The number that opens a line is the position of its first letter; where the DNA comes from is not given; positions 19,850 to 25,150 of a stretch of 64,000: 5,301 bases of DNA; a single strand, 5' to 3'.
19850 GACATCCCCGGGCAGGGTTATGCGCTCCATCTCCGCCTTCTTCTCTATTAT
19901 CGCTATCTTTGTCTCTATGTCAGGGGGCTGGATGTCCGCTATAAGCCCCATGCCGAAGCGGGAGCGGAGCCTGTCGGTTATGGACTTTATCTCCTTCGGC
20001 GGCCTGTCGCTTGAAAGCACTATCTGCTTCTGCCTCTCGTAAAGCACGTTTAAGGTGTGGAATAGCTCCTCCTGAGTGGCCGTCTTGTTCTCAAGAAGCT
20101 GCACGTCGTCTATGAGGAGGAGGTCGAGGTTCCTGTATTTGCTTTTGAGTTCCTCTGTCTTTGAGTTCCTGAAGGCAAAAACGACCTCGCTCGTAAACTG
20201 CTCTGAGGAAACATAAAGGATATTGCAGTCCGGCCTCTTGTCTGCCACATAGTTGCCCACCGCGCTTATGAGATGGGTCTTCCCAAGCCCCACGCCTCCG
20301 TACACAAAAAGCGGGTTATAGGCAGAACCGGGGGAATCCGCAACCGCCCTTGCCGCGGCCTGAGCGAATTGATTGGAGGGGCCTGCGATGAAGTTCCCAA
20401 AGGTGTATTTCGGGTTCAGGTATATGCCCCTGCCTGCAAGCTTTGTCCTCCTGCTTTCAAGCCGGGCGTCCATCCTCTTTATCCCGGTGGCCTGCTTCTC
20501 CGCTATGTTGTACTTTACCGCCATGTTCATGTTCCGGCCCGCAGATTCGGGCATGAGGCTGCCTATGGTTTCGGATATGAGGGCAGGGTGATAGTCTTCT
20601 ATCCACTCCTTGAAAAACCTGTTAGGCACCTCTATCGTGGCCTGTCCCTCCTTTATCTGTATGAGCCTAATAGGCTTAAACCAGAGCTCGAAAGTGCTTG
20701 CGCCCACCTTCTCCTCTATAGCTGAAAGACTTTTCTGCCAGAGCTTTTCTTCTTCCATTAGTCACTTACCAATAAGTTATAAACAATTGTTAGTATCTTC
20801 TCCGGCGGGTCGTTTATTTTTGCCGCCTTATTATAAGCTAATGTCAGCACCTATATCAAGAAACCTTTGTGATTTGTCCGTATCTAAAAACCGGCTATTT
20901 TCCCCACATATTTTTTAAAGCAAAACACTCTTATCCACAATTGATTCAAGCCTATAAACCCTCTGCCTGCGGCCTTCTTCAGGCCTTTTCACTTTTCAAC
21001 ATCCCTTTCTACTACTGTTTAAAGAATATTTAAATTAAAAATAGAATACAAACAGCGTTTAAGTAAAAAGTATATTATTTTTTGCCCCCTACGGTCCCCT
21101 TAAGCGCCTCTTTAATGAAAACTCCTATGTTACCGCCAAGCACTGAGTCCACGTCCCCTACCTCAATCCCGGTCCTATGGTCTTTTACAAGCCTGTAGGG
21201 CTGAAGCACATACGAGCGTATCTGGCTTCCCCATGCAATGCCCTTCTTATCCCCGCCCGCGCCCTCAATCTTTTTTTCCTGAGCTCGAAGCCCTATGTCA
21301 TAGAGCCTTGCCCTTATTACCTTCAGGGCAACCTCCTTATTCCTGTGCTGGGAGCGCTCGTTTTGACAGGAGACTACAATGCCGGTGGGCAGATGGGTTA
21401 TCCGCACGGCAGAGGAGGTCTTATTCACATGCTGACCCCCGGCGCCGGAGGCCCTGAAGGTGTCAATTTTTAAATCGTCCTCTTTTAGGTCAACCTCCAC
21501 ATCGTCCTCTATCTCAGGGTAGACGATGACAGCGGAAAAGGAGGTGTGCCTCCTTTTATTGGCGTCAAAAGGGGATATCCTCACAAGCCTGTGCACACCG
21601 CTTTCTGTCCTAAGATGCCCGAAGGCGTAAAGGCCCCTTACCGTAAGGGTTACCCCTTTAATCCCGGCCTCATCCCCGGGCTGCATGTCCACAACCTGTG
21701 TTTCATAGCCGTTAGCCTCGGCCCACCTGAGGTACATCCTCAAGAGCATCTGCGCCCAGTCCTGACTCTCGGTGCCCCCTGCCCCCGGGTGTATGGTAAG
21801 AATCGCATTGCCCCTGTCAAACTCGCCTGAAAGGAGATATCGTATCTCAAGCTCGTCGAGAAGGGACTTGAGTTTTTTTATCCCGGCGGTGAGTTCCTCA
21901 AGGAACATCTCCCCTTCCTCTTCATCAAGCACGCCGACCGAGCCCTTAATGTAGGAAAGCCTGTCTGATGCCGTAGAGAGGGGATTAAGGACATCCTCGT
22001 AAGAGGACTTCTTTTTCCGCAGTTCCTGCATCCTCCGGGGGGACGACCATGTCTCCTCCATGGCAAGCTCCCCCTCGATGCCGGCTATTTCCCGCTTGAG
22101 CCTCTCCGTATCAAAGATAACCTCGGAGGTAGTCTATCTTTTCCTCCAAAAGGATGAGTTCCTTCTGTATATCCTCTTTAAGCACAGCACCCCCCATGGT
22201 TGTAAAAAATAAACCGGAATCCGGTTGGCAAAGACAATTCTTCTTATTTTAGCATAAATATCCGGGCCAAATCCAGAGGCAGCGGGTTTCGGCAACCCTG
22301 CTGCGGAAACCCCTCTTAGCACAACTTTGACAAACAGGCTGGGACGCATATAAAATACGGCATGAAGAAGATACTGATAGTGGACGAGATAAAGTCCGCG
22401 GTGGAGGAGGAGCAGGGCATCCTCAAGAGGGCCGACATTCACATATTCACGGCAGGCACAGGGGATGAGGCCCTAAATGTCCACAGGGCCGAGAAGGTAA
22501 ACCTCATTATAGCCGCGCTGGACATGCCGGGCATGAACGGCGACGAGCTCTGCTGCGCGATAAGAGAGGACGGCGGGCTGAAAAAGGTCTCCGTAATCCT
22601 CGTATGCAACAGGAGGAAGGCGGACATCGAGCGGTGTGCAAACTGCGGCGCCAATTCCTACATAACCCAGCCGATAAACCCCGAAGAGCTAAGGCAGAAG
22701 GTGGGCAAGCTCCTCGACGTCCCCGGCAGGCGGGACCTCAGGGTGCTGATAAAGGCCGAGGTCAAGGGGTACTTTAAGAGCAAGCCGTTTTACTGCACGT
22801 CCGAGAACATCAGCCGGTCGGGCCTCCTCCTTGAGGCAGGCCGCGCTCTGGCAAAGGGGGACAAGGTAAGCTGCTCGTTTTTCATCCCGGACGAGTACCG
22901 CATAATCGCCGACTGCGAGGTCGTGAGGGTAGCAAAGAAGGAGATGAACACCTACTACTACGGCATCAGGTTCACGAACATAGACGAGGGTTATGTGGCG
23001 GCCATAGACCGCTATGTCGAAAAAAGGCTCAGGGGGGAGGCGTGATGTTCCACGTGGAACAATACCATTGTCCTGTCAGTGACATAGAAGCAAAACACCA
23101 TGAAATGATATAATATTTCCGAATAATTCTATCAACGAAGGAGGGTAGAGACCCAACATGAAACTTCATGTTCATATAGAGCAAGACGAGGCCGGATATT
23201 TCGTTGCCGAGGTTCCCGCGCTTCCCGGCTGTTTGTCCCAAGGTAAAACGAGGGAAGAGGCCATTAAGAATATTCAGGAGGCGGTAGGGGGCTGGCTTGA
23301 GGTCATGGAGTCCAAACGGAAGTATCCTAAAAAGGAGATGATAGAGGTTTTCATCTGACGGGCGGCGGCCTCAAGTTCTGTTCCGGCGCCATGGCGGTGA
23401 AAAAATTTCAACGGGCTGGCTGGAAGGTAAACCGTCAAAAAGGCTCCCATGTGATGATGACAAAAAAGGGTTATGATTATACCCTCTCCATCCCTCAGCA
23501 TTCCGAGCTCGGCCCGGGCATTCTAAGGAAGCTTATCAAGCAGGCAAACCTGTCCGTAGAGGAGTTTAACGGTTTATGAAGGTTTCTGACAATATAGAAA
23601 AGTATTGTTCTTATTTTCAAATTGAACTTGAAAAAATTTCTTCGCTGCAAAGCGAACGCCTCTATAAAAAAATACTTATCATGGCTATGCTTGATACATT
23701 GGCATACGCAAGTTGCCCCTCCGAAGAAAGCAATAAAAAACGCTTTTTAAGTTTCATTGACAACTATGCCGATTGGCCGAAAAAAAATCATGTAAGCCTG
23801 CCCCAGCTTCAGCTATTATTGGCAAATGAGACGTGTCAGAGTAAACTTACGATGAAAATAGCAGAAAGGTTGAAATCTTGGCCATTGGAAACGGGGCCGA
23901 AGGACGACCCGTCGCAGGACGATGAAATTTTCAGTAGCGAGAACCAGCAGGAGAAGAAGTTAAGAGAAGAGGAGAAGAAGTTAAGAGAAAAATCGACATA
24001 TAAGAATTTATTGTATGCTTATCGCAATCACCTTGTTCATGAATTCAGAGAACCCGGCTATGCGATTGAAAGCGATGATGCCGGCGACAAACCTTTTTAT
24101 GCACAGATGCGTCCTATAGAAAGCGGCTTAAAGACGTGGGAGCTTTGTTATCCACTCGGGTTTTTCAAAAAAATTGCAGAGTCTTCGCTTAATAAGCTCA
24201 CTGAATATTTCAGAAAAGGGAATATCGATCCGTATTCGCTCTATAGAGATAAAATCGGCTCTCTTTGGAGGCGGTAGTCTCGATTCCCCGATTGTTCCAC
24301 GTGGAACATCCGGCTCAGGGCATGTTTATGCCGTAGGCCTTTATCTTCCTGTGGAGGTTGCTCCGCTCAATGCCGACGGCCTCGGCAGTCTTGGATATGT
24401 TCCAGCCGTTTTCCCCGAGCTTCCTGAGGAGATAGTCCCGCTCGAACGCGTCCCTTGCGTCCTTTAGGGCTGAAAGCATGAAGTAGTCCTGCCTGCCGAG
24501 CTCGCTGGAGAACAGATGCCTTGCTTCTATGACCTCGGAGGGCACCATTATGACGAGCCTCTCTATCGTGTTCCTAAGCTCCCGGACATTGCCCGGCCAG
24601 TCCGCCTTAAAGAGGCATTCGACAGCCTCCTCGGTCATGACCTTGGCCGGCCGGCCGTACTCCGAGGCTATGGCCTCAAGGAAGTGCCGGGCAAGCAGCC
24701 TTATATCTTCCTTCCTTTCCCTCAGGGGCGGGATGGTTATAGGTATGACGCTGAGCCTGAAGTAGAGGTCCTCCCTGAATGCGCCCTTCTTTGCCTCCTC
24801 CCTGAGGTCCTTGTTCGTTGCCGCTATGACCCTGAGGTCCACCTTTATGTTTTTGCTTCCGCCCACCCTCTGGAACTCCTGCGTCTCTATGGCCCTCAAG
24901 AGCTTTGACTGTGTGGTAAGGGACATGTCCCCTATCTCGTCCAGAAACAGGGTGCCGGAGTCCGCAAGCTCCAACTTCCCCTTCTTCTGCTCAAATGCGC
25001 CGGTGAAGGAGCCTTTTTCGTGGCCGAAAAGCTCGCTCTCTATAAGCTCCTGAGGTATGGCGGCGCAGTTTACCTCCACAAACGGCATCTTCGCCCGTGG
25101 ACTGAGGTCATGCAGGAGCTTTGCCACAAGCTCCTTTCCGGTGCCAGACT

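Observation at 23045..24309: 1.26-kb hicB-hicA-HEPN-like cassette bracketed by two copies of a 16-bp perfect palindrome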

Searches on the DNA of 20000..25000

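Call 43: search_rna_families(source=window, start=20000, end=25000, threshold=evalue, max_evalue=0.1)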
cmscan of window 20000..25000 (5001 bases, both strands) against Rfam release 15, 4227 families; matches with E-value up to 0.1: 0.
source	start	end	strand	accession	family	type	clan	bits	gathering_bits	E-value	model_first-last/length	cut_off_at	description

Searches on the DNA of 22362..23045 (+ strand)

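Call 42: search_rna_families(sources=[L337], threshold=gathering)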
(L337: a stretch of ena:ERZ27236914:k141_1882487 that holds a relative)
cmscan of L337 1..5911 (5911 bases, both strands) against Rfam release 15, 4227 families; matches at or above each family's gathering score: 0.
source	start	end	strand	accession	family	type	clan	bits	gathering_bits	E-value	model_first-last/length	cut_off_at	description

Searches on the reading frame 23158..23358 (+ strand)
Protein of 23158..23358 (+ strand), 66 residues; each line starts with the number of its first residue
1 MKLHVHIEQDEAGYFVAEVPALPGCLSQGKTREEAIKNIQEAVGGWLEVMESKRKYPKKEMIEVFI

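Call 4: search_protein_families(library=pfam, proteins=[window:23158-23358:+], max_evalue=0.01)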
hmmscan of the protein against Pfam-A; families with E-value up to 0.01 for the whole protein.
window:23158-23358:+ (66 aa): 2 families
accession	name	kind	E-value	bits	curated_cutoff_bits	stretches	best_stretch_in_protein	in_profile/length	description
PF15919.11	HicB_lk_antitox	-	5.1e-11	43.2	27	1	5-63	3-62/123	HicB_like antitoxin of bacterial toxin-antitoxin system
PF21748.3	UPF0150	-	7.5e-08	32.6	27.3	1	11-48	17-54/64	UPF0150-like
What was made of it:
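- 23158..23358 (+): hicB-like antitoxin gene (66 aa). Pfam HicB_lk_antitox, 43.2 bits against a cut-off of 27 (call 4).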

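Call 48: search_protein_families(library=padloc, proteins=[window:23158-23358:+], max_evalue=0.1)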
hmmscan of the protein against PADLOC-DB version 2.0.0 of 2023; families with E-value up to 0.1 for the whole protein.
window:23158-23358:+ (66 aa): 0 families

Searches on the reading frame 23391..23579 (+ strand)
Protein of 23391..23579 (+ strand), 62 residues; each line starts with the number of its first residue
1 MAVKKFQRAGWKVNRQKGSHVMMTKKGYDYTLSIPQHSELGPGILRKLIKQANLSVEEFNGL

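Call 4: search_protein_families(library=pfam, proteins=[window:23391-23579:+], max_evalue=0.01)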
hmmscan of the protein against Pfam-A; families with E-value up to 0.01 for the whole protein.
window:23391-23579:+ (62 aa): 1 family
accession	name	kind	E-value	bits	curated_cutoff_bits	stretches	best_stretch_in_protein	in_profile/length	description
PF07927.17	HicA_toxin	-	3.8e-15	56.2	27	1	3-54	5-58/58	HicA toxin of bacterial toxin-antitoxin,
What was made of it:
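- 23391..23579 (+): hicA toxin gene (62 aa). Pfam HicA_toxin, 56.2 bits against a cut-off of 27 (call 4).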

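Call 48: search_protein_families(library=padloc, proteins=[window:23391-23579:+], max_evalue=0.1)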
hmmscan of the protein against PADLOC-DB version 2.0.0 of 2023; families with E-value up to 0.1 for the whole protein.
window:23391-23579:+ (62 aa): 0 families
